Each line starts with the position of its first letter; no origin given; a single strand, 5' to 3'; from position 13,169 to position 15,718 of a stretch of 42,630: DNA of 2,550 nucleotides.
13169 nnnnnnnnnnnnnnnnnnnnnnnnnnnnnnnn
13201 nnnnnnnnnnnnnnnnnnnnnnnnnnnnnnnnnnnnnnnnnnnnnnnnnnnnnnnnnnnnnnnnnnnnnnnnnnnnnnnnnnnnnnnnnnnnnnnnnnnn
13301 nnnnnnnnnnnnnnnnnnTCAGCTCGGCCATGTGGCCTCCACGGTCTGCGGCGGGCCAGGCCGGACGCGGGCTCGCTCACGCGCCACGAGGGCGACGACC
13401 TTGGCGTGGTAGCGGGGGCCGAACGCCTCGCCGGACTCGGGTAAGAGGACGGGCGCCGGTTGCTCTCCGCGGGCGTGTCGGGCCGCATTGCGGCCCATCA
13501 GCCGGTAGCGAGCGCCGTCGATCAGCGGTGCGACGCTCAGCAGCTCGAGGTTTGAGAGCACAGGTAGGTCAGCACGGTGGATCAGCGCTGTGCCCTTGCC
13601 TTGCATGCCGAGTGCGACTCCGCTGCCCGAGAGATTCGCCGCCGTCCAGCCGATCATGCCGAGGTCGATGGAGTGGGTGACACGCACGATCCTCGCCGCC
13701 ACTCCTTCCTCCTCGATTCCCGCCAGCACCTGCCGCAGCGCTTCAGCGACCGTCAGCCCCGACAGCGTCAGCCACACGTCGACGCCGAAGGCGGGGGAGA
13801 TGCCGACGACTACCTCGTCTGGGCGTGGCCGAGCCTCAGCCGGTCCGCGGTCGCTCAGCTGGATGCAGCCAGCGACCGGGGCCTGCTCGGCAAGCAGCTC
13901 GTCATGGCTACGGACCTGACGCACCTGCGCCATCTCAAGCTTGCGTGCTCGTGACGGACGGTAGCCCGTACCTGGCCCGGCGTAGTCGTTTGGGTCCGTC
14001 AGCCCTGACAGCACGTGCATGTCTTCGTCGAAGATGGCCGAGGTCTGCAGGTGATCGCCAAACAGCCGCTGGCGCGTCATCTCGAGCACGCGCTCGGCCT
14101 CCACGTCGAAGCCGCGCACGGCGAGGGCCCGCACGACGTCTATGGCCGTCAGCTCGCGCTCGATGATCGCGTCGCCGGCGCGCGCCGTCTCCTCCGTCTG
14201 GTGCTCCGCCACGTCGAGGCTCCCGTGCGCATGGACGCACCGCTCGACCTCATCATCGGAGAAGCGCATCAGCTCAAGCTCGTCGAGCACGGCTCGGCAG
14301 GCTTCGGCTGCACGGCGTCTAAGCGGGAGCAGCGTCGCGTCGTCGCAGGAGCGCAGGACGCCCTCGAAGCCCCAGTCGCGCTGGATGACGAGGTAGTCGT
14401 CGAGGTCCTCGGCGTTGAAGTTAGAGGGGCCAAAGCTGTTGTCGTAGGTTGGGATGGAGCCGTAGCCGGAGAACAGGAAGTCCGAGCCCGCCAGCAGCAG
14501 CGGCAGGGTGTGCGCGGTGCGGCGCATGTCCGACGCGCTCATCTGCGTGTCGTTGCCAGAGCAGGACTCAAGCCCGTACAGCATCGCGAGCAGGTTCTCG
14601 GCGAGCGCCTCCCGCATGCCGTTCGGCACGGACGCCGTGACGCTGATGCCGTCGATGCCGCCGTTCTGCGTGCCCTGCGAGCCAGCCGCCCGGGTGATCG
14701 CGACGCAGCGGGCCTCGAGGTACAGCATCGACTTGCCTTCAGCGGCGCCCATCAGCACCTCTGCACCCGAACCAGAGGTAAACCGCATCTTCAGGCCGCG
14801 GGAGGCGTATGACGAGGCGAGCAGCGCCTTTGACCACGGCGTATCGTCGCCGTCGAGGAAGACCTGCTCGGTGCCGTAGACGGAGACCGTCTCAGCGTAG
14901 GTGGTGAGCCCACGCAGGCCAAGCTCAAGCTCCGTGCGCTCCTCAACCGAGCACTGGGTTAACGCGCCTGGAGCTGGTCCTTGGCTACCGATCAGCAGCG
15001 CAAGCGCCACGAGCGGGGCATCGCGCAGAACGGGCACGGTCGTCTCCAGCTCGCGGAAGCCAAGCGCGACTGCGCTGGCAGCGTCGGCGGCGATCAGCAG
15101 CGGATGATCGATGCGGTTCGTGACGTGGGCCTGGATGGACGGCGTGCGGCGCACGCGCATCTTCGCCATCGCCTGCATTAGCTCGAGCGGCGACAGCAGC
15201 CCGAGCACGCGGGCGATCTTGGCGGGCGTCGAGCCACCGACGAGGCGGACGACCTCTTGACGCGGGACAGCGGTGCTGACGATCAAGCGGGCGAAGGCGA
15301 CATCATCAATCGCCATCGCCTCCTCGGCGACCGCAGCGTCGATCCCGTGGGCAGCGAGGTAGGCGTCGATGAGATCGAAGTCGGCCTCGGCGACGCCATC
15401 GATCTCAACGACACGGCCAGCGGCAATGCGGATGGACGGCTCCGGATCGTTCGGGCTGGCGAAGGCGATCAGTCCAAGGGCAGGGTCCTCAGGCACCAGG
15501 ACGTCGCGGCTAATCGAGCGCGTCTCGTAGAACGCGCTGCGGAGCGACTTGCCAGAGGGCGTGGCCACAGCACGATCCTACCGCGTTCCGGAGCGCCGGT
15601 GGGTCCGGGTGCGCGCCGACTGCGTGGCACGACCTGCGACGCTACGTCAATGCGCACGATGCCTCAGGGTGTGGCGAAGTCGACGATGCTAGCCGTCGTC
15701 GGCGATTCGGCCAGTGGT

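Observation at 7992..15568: Shell-less eight-gene B12 diol/glycerol dehydratase operon wired to an epoxide-hydrolase-type hydrolase and three SDR-type genes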

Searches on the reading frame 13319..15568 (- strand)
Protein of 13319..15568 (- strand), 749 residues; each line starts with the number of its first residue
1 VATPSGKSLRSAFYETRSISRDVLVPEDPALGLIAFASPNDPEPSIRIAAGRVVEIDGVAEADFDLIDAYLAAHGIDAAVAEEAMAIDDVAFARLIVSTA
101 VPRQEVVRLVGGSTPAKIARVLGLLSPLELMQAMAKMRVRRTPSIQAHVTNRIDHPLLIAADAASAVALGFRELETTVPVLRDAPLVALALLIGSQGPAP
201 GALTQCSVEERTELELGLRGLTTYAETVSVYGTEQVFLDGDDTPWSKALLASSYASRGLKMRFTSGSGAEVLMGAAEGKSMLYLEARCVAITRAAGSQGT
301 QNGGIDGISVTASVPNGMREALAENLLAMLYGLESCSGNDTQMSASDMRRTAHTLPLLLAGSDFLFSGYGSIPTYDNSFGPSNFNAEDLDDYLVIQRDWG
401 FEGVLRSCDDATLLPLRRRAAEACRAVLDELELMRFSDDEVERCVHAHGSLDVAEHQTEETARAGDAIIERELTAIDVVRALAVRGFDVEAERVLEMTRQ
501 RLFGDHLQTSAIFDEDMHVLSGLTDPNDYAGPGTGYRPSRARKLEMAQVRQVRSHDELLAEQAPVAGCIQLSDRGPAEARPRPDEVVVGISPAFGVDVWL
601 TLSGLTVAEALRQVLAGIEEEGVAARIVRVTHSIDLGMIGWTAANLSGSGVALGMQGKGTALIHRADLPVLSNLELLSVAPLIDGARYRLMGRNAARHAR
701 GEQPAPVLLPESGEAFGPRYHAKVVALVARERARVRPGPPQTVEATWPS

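Call 6: search_protein_families(library=pfam, proteins=[window:13319-15568:-], max_evalue=0.01)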
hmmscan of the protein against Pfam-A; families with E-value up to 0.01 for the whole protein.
window:13319-15568:- (749 aa): 2 families
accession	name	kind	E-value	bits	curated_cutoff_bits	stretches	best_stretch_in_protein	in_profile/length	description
PF02286.21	Dehydratase_LU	-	9.4e-233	774.1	25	1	7-555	2-550/552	Dehydratase large subunit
PF02288.20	Dehydratase_MU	-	1.3e-27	96.3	27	1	592-704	2-109/110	Dehydratase medium subunit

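Call 7: search_protein_families(library=ncbifam, proteins=[window:13319-15568:-], max_evalue=0.01)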
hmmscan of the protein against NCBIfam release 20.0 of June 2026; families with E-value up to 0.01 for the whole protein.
window:13319-15568:- (749 aa): 2 families
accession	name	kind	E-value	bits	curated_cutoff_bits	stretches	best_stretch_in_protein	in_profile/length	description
NF011979.0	PRK15444.1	subfamily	3.7e-249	827.9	788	1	8-557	4-553/555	propanediol/glycerol family dehydratase large subunit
NF011616.0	PRK15042.1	subfamily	1.2e-51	175.3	248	1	566-738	38-209/219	propanediol/glycerol family dehydratase medium subunit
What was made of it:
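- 13319..15568 (-): g1: AdoCbl diol/glycerol-family dehydratase, natural fusion of large (alpha) and medium (beta) subunits, 749 aa. PF02286 E=9e-233 (residues 7-555) plus PF02288 E=1e-27 (592-704); NF011979 scores 828 bits against a cutoff of 788 (calls 6, 7).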

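Call 13: find_related_loci(query=window:13319-15568:-, collection=genome_contigs, flank=10000)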
Query window:13319-15568:- (749 aa) in genome_contigs; peptide patterns used: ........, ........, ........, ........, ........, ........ (x = any residue, [..] = any of these).
117 stretches matched a pattern; 40 encode a relative of the query (tblastn E <= 1e-3); 38 distinct loci.
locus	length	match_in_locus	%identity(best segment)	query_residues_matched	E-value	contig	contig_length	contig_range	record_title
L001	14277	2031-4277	86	1-749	0e+0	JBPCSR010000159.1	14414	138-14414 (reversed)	MAG: Gaiellales bacterium S1Ck117_1297475_flag_0_multi_5.6389_len_14414, whole genome shotgun sequence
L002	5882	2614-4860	85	1-749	0e+0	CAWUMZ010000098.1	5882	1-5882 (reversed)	MAG: uncultured bacterium isolate SRR1522964_binner123_21_1705335400 genome assembly, contig: ERZ11849542.3354, whole ge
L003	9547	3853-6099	84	1-749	0e+0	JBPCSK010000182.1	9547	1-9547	MAG: Gaiellales bacterium S1Ck117_2120457_flag_1_multi_5.0000_len_9547, whole genome shotgun sequence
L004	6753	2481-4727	85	1-749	0e+0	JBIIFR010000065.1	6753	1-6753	MAG: Gaiellales bacterium isolate ME2001-06-04pf_3300042445_group1_bin226 Rohwer_bin383_scaffold_11607_c1, whole genome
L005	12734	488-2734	84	1-749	0e+0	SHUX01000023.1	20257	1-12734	MAG: Thermoleophilia bacterium isolate Baikal-deep-G21 BACOMB-C12659, whole genome shotgun sequence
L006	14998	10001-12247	85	1-749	0e+0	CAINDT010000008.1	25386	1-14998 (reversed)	MAG: uncultured actinobacterium isolate Loclat_bin-15560 genome assembly, contig: bin-15560:008/499, whole genome shotgu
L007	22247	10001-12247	85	1-749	0e+0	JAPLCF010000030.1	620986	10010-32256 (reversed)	MAG: Actinomycetota bacterium isolate LacPavin_0818_WC50_MAG_67_13 LacPavin_0818_WC50_scaffold_179574, whole genome shot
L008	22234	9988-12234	84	1-749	0e+0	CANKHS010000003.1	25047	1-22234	MAG: Actinobacteria bacterium isolate RH-27jun17-235 genome assembly, contig: RH-27jun17-C5004, whole genome shotgun seq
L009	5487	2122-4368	84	1-749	0e+0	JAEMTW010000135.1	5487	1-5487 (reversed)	MAG: Thermoleophilia bacterium isolate SupBloom_Metag_035 Bloom_5_S5_NODE_9734_length_5487_cov_5.661635, whole genome sh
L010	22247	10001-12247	84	1-749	0e+0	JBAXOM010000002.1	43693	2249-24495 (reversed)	MAG: Thermoleophilia bacterium isolate ELA505 MAG505_2, whole genome shotgun sequence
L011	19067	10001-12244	85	1-749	0e+0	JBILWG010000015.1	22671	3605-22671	MAG: Gaiellales bacterium isolate ME2018-09-14_3300042561_group8_bin152 Rohwer_bin385_scaffold_824_c1, whole genome shot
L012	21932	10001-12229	84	7-749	0e+0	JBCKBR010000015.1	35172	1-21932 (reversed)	Gaiellales bacterium isolate SLM_MC1B_24-O05 Node_15_length_35172_cov_50.273296, whole genome shotgun sequence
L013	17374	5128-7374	84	1-749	0e+0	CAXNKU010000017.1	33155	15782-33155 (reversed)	MAG: Gaiellales bacterium isolate ME-04may21-LR-75 genome assembly, contig: ME-04may21-LR-C2695, whole genome shotgun se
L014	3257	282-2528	83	1-749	0e+0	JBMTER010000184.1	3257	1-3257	MAG: Gaiellales bacterium isolate LKB_V2_S15_100percent_par_LKB_V2_S15_metabat.135 NODE_25171_length_3257_cov_4.730169,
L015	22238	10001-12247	81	1-749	0e+0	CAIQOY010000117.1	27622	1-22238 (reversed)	MAG: uncultured actinobacterium isolate LaPlata-b_bin-0125 genome assembly, contig: bin-0125:117/408, whole genome shotg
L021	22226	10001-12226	73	7-748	0e+0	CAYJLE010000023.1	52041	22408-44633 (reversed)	MAG TPA_asm: uncultured Gaiellales bacterium isolate ERP124720_co1_195 genome assembly, contig: NODE_910_length_52041_co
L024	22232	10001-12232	70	4-747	0e+0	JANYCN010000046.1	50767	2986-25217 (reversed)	MAG: Actinomycetes bacterium isolate 336R_metabinner_16 336R_k141_2414323, whole genome shotgun sequence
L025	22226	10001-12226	68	8-749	0e+0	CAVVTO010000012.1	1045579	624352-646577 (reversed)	MAG: uncultured Solirubrobacterales bacterium isolate MFD04434.bin.1.109 genome assembly, contig: contig_3835, whole gen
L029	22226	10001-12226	73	8-749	0e+0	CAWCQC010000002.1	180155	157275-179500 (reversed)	MAG: uncultured Thermoleophilia bacterium isolate MFD05176.bin.2.261 genome assembly, contig: contig_14761, whole genome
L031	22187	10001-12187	49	10-737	0e+0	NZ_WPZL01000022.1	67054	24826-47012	Ruegeria lacuscaerulensis strain HKCCD5857 NODE_22, whole genome shotgun sequence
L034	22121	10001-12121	50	29-738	0e+0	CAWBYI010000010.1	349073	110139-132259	MAG: uncultured Actinomycetes bacterium isolate MFD00962.bin.2.159 genome assembly, contig: contig_79483, whole genome s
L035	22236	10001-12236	74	4-748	0e+0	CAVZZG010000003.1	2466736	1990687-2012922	MAG: uncultured Actinomycetes bacterium isolate MFD02134.bin.1.216 genome assembly, contig: contig_6518, whole genome sh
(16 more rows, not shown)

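Call 17: find_homologous_proteins(query=window:13319-15568:-, max_evalue=1e-30)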
Query window:13319-15568:- (749 aa): 7903 proteins with E <= 1e-30 among 8000 candidates; the best 120 are listed.
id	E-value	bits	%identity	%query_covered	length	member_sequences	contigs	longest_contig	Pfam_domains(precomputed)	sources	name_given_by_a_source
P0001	0.0e+0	1621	99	100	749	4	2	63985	PF02288.21,PF02286.22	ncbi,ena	-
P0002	0.0e+0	1451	88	99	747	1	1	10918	PF02288.21,PF02286.22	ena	-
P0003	0.0e+0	1448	88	99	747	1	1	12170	PF02288.21,PF02286.22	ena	-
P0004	0.0e+0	1405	85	100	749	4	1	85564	PF02288.21,PF02286.22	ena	-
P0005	0.0e+0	1403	84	100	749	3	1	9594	PF02288.21,PF02286.22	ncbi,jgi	jgi:propanediol dehydratase large subunit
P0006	0.0e+0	1401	85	100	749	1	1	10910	PF02288.21,PF02286.22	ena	-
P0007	0.0e+0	1400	84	100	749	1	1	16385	PF02288.21,PF02286.22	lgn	-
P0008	0.0e+0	1400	85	100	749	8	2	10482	PF02288.21,PF02286.22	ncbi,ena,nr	ncbi:MAG: propanediol/glycerol family dehydratase large subunit [Gaiellales bacterium]|nr:propanedio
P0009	0.0e+0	1399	85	100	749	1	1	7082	PF02288.21,PF02286.22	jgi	jgi:propanediol dehydratase large subunit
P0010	0.0e+0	1399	85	100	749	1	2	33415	PF02288.21,PF02286.22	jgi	jgi:propanediol dehydratase large subunit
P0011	0.0e+0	1397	84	100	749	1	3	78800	PF02288.21,PF02286.22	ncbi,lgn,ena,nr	ncbi:MAG: propanediol/glycerol family dehydratase large subunit [Thermoleophilia bacterium]|nr:propa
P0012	0.0e+0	1396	84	100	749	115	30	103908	PF02288.21,PF02286.22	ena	-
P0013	0.0e+0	1395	84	100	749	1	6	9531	PF02288.21,PF02286.22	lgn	-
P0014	0.0e+0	1395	84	100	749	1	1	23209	PF02288.21,PF02286.22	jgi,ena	-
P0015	0.0e+0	1394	84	99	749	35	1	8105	PF02288.21,PF02286.22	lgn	-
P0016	0.0e+0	1393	84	100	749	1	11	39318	PF02288.21,PF02286.22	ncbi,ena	-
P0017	0.0e+0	1389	83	100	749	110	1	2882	PF02288.21,PF02286.22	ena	-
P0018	0.0e+0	1385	83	100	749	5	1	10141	PF02288.21,PF02286.22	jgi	-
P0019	0.0e+0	1385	84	99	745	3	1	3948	PF02288.21,PF02286.22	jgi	jgi:propanediol dehydratase large subunit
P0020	0.0e+0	1385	84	100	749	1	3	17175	PF02288.21,PF02286.22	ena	-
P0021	0.0e+0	1385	83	100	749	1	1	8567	PF02288.21,PF02286.22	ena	-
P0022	0.0e+0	1383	84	99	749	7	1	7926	PF02288.21,PF02286.22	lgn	-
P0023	0.0e+0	1381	83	100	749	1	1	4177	PF02288.21,PF02286.22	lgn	-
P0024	0.0e+0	1379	84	99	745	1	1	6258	PF02288.21,PF02286.22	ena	-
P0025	0.0e+0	1377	84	99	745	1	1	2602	PF02288.21,PF02286.22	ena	-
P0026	0.0e+0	1377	83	100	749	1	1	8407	PF02288.21,PF02286.22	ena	-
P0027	0.0e+0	1376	83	99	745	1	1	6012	PF02288.21,PF02286.22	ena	-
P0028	0.0e+0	1376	83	99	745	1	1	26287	PF02288.21,PF02286.22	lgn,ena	-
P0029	0.0e+0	1370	83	99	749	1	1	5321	PF02288.21,PF02286.22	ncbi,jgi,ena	-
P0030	0.0e+0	1364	83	99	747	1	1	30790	PF02288.21,PF02286.22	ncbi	-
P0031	0.0e+0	1336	81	99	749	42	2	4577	PF02288.21,PF02286.22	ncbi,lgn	ncbi:MAG: propanediol/glycerol family dehydratase large subunit [Actinomycetota bacterium]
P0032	0.0e+0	1305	85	93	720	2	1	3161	PF02288.21,PF02286.22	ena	-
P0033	0.0e+0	1200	74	99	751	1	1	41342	PF02288.21,PF02286.22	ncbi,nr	ncbi:MAG: propanediol/glycerol family dehydratase large subunit [Thermoleophilia bacterium]|nr:propa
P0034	0.0e+0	1200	74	99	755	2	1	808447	PF02288.21,PF02286.22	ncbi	-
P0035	0.0e+0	1196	74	99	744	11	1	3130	PF02288.21,PF02286.22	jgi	-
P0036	0.0e+0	1194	73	99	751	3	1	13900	PF02288.21,PF02286.22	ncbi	-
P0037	0.0e+0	1191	74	99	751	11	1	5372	PF02288.21,PF02286.22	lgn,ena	-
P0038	0.0e+0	1186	74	99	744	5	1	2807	PF02288.21,PF02286.22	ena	-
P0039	0.0e+0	1186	73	99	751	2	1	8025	PF02288.21,PF02286.22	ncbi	-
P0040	0.0e+0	1183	73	99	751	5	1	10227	PF02288.21,PF02286.22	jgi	-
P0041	0.0e+0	1183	74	99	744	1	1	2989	PF02288.21,PF02286.22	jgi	jgi:propanediol dehydratase large subunit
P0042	0.0e+0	1182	72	99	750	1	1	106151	PF02288.21,PF02286.22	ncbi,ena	-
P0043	0.0e+0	1181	74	99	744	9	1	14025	PF02288.21,PF02286.22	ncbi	-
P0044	0.0e+0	1179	72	99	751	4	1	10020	PF02288.21,PF02286.22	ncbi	-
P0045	0.0e+0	1178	73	99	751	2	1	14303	PF02288.21,PF02286.22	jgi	jgi:propanediol dehydratase large subunit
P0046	0.0e+0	1177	72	99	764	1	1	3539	PF02288.21,PF02286.22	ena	-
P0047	0.0e+0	1176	72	100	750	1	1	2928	PF02288.21,PF02286.22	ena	-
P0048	0.0e+0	1176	72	99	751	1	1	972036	PF02288.21,PF02286.22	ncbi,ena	-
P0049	0.0e+0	1176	72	99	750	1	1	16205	PF02288.21,PF02286.22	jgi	jgi:propanediol dehydratase large subunit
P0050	0.0e+0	1176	72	99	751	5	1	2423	PF02288.21,PF02286.22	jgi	jgi:propanediol dehydratase large subunit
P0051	0.0e+0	1176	73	99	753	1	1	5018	PF02288.21,PF02286.22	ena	-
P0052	0.0e+0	1175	72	100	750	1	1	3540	PF02288.21,PF02286.22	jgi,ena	-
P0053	0.0e+0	1175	73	99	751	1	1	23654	PF02288.21,PF02286.22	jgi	jgi:propanediol dehydratase large subunit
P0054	0.0e+0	1174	73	99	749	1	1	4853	PF02288.21,PF02286.22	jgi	-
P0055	0.0e+0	1174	73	99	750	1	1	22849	PF02288.21,PF02286.22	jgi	jgi:propanediol dehydratase large subunit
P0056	0.0e+0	1173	73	99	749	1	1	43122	PF02288.21,PF02286.22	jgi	jgi:propanediol dehydratase large subunit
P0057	0.0e+0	1173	72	100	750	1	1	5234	PF02288.21,PF02286.22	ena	-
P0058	0.0e+0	1173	73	99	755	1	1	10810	PF02288.21,PF02286.22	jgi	jgi:propanediol dehydratase large subunit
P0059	0.0e+0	1173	72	99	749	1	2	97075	PF02288.21,PF02286.22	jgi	jgi:propanediol dehydratase large subunit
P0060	0.0e+0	1172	72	99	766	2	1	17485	PF02288.21,PF02286.22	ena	-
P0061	0.0e+0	1171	73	99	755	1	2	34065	PF02288.21,PF02286.22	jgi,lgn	jgi:propanediol dehydratase large subunit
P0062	0.0e+0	1171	72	99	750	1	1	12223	PF02288.21,PF02286.22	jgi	jgi:propanediol dehydratase large subunit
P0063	0.0e+0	1170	71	99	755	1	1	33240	PF02288.21,PF02286.22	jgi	jgi:propanediol dehydratase large subunit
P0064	0.0e+0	1170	71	99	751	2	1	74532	PF02288.21,PF02286.22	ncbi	ncbi:MAG: propanediol/glycerol family dehydratase large subunit [Gaiellales bacterium]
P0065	0.0e+0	1169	72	100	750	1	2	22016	PF02288.21,PF02286.22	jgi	jgi:propanediol dehydratase large subunit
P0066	0.0e+0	1169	72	99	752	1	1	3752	PF02288.21,PF02286.22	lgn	-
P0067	0.0e+0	1168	72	99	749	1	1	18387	PF02288.21,PF02286.22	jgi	jgi:propanediol dehydratase large subunit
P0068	0.0e+0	1167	71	100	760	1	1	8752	PF02288.21,PF02286.22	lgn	-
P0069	0.0e+0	1167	73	100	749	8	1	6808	PF02288.21,PF02286.22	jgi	jgi:propanediol dehydratase large subunit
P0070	0.0e+0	1165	72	99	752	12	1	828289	PF02288.21,PF02286.22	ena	-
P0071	0.0e+0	1165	73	99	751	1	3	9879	PF02288.21,PF02286.22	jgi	jgi:propanediol dehydratase large subunit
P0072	0.0e+0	1164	72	99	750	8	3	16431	PF02288.21,PF02286.22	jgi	jgi:propanediol dehydratase large subunit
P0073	0.0e+0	1163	72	99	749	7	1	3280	PF02288.21,PF02286.22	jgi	jgi:propanediol dehydratase large subunit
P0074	0.0e+0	1161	72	99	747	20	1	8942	PF02288.21,PF02286.22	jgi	-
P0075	0.0e+0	1158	72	99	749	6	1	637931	PF02288.21,PF02286.22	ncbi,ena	-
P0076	0.0e+0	1157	71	99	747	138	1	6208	PF02288.21,PF02286.22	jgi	jgi:propanediol dehydratase large subunit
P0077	0.0e+0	1157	72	99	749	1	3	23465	PF02288.21,PF02286.22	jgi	jgi:propanediol dehydratase large subunit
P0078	0.0e+0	1157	72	99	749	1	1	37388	PF02288.21,PF02286.22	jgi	jgi:propanediol dehydratase large subunit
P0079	0.0e+0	1156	72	99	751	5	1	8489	PF02288.21,PF02286.22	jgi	jgi:propanediol dehydratase large subunit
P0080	0.0e+0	1156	71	99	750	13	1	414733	PF02288.21,PF02286.22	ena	-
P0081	0.0e+0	1156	72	99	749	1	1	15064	PF02288.21,PF02286.22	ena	-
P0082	0.0e+0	1156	71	99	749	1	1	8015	PF02288.21,PF02286.22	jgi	jgi:propanediol dehydratase large subunit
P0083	0.0e+0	1155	72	99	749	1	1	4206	PF02288.21,PF02286.22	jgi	jgi:propanediol dehydratase large subunit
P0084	0.0e+0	1155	72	99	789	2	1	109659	PF02288.21,PF02286.22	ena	-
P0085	0.0e+0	1154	72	99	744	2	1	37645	PF02288.21,PF02286.22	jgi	jgi:propanediol dehydratase large subunit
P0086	0.0e+0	1154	71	99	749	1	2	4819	PF02288.21,PF02286.22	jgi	jgi:propanediol dehydratase large subunit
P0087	0.0e+0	1154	72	99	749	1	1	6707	PF02288.21,PF02286.22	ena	-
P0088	0.0e+0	1154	72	100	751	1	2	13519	PF02288.21,PF02286.22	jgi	jgi:propanediol dehydratase large subunit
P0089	0.0e+0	1153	71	100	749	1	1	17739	PF02288.21,PF02286.22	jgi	jgi:propanediol dehydratase large subunit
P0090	0.0e+0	1153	71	99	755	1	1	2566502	PF02288.21,PF02286.22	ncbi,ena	-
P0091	0.0e+0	1153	73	99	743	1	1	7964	PF02288.21,PF02286.22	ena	-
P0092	0.0e+0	1153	71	100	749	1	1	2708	PF02288.21,PF02286.22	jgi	jgi:propanediol dehydratase large subunit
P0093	0.0e+0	1152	72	100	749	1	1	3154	PF02288.21,PF02286.22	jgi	jgi:propanediol dehydratase large subunit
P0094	0.0e+0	1152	72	99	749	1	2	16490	PF02288.21,PF02286.22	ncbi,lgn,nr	ncbi:MAG: propanediol/glycerol family dehydratase large subunit [Actinomycetota bacterium]|nr:propan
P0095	0.0e+0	1152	72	100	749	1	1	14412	PF02288.21,PF02286.22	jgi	jgi:propanediol dehydratase large subunit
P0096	0.0e+0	1152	72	99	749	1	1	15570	PF02288.21,PF02286.22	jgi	jgi:propanediol dehydratase large subunit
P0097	0.0e+0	1152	72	99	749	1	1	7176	PF02288.21,PF02286.22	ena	-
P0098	0.0e+0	1151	72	99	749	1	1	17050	PF02288.21,PF02286.22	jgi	jgi:propanediol dehydratase large subunit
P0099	0.0e+0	1151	71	99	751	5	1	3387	PF02288.21,PF02286.22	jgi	jgi:propanediol dehydratase large subunit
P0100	0.0e+0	1151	72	99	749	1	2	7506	PF02288.21,PF02286.22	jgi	jgi:propanediol dehydratase large subunit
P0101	0.0e+0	1150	72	99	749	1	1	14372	PF02288.21,PF02286.22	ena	-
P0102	0.0e+0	1150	72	99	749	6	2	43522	PF02288.21,PF02286.22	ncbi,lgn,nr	ncbi:MAG: propanediol/glycerol family dehydratase large subunit [Actinomycetota bacterium]|nr:propan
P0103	0.0e+0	1150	72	99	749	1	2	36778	PF02288.21,PF02286.22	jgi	jgi:propanediol dehydratase large subunit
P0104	0.0e+0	1150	72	99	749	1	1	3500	PF02288.21,PF02286.22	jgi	jgi:propanediol dehydratase large subunit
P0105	0.0e+0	1150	72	99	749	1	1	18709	PF02288.21,PF02286.22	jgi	jgi:propanediol dehydratase large subunit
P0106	0.0e+0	1149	72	99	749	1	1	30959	PF02288.21,PF02286.22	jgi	jgi:propanediol dehydratase large subunit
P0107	0.0e+0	1149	71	99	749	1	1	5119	PF02288.21,PF02286.22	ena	-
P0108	0.0e+0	1149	72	99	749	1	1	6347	PF02288.21,PF02286.22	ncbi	-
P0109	0.0e+0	1149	72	99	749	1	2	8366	PF02288.21,PF02286.22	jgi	jgi:propanediol dehydratase large subunit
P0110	0.0e+0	1149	71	99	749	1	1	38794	PF02288.21,PF02286.22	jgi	jgi:propanediol dehydratase large subunit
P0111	0.0e+0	1149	72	99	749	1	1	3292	PF02288.21,PF02286.22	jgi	jgi:propanediol dehydratase large subunit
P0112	0.0e+0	1149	73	97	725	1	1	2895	PF02288.21,PF02286.22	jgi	-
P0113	0.0e+0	1148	71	99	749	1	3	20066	PF02288.21,PF02286.22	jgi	jgi:propanediol dehydratase large subunit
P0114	0.0e+0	1148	72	99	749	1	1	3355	PF02288.21,PF02286.22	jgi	jgi:propanediol dehydratase large subunit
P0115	0.0e+0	1148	71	99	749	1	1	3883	PF02288.21,PF02286.22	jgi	jgi:propanediol dehydratase large subunit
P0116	0.0e+0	1148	72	99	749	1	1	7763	PF02288.21,PF02286.22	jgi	jgi:propanediol dehydratase large subunit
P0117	0.0e+0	1148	72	99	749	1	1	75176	PF02288.21,PF02286.22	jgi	jgi:propanediol dehydratase large subunit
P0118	0.0e+0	1148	71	100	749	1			PF02288.21,PF02286.22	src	-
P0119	0.0e+0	1147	72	99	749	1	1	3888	PF02288.21,PF02286.22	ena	-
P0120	0.0e+0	1147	71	99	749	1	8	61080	PF02288.21,PF02286.22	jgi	jgi:propanediol dehydratase large subunit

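Call 22: find_encoding_contigs(protein=P0090, flank=10000, max_places=1)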
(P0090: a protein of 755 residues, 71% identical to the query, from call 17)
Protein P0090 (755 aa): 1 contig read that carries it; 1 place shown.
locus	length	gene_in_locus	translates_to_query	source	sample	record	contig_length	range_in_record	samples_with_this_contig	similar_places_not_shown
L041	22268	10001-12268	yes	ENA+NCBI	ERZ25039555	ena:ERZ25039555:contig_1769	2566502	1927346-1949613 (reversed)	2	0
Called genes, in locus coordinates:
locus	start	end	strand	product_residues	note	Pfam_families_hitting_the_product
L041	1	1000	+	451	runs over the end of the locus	PF01645:Glu_synthase, PF01070:FMN_dh, PF00478:IMPDH (weak), PF03060:NMO, PF01645:Glu_synthase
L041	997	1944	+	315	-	PF00676:E1_dh, PF02775:TPP_enzyme_C (faint), PF00456:Transketolase_N, PF13292:DXP_synthase_N (faint)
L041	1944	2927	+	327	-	PF02779:Transket_pyr, PF02780:Transketolase_C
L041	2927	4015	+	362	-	PF00364:Biotin_lipoyl, PF25917:BSH_RND, PF25997:BSH_YhbJ, PF25919:BSH_CusB (weak), PF02817:E3_binding, PF00198:2-oxoacid_dh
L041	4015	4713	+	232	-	PF00392:GntR, PF07729:FCD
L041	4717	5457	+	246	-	PF00106:adh_short, PF23441:SDR, PF13561:adh_short_C2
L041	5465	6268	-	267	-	PF00561:Abhydrolase_1, PF12146:Hydrolase_4, PF12697:Abhydrolase_6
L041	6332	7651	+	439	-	PF00120:Gln-synt_C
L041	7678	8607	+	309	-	PF00117:GATase, PF07722:Peptidase_C26 (weak)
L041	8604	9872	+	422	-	PF02805:Ada_Zn_binding, PF06029:AlkA_N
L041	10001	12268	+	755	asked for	PF02286:Dehydratase_LU, PF02288:Dehydratase_MU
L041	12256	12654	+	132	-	PF02287:Dehydratase_SU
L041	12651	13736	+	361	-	PF03576:Peptidase_S58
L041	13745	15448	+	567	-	PF18427:DDR_swiveling, PF08841:DDR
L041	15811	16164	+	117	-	PF02288:Dehydratase_MU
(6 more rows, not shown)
